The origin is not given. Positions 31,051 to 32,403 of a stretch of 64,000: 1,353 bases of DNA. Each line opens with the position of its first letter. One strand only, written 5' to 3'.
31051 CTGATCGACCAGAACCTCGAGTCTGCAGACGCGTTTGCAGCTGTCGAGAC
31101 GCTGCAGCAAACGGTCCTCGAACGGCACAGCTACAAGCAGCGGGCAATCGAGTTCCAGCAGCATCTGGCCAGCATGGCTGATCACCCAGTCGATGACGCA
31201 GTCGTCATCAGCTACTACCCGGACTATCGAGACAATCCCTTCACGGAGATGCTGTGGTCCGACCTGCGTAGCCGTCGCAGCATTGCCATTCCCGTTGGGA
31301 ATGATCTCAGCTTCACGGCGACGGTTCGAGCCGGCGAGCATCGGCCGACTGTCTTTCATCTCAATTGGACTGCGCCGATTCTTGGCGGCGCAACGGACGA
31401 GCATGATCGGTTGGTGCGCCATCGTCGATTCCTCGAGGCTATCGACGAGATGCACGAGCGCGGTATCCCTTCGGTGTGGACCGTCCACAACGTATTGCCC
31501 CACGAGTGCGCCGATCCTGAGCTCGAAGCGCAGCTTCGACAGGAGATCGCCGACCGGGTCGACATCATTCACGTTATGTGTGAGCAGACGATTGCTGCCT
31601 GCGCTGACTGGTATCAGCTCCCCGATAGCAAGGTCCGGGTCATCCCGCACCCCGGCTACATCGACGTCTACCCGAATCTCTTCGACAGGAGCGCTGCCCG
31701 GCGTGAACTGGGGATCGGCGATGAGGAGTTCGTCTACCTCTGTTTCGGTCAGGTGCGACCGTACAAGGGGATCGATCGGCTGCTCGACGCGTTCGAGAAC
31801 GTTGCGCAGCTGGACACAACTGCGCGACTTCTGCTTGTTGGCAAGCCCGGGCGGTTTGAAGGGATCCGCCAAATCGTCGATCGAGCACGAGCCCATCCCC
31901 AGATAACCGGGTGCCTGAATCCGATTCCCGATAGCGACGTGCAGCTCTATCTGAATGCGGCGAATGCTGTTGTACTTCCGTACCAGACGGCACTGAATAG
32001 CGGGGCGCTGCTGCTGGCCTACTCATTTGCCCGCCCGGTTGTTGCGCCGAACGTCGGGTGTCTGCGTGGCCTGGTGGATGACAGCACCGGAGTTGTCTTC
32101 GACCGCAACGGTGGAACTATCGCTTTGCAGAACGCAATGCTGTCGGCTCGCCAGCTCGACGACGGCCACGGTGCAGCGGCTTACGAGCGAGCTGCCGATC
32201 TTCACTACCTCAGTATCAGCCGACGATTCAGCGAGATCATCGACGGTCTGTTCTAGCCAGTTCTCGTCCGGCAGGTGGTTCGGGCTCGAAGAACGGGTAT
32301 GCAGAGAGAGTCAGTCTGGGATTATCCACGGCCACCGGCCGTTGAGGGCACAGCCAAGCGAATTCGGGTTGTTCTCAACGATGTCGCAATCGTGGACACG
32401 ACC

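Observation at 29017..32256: Methyltransferase - coiled coil - GT - GT fusion resembling a terminator/ruler/polymerase in one chain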

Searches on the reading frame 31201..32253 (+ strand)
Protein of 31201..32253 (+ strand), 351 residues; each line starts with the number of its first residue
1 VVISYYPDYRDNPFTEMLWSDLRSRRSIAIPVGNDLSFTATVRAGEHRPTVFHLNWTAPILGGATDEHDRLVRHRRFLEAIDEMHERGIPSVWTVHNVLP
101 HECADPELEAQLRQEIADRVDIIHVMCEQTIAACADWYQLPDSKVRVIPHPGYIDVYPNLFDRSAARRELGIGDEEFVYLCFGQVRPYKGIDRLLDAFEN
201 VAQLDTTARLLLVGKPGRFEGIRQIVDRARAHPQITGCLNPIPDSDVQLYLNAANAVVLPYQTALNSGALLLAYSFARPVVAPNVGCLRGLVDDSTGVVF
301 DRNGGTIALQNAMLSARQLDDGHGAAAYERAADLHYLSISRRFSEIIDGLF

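Call 77: search_solved_structures(query=window:31201-32253:+, max_evalue=0.001, show_alignments=2)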
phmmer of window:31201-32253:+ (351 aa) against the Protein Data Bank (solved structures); distinct sequences matched with E-value up to 0.001: 4.
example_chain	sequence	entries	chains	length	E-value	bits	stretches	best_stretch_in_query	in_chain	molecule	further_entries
3c4q_A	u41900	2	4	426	1.8e-08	36.9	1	97-304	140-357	Predicted glycosyltransferases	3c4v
3c48_A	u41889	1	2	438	2e-08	36.8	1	97-304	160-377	Predicted glycosyltransferases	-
3oka_A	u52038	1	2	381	2.4e-05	26.7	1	161-302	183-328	GDP-mannose-dependent alpha-(1-6)-phosphatidylinositol monomannoside mannosyltransferase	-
3okc_A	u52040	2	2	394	2.5e-05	26.6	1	161-302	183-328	GDP-mannose-dependent alpha-(1-6)-phosphatidylinositol monomannoside mannosyltransferase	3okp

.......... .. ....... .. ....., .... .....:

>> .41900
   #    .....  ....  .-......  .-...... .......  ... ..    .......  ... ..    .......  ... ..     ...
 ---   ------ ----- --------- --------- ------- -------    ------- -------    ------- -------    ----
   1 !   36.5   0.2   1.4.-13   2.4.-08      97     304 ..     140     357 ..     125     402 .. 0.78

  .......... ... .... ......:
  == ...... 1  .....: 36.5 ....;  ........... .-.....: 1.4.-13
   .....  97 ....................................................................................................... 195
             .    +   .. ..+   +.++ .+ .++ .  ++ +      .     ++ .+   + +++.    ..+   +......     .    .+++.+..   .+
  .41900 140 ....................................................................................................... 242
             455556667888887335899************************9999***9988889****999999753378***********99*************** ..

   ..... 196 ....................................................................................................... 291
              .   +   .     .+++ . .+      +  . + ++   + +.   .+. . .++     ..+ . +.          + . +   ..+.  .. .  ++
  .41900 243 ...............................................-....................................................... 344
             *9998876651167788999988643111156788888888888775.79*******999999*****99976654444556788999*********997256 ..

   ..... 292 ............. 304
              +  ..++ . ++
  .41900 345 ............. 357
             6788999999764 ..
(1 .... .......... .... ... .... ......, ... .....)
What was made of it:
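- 31204..32256 (+): GT-B module 2, aa 730-1079, GT4-type by Pfam but without the EX7E motif. MshA E316 and E324 align with A992 and the invariant L1000 (call 77).
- GT-B2 lacks EX7E, so its donor and mechanism are unknown (call 77).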
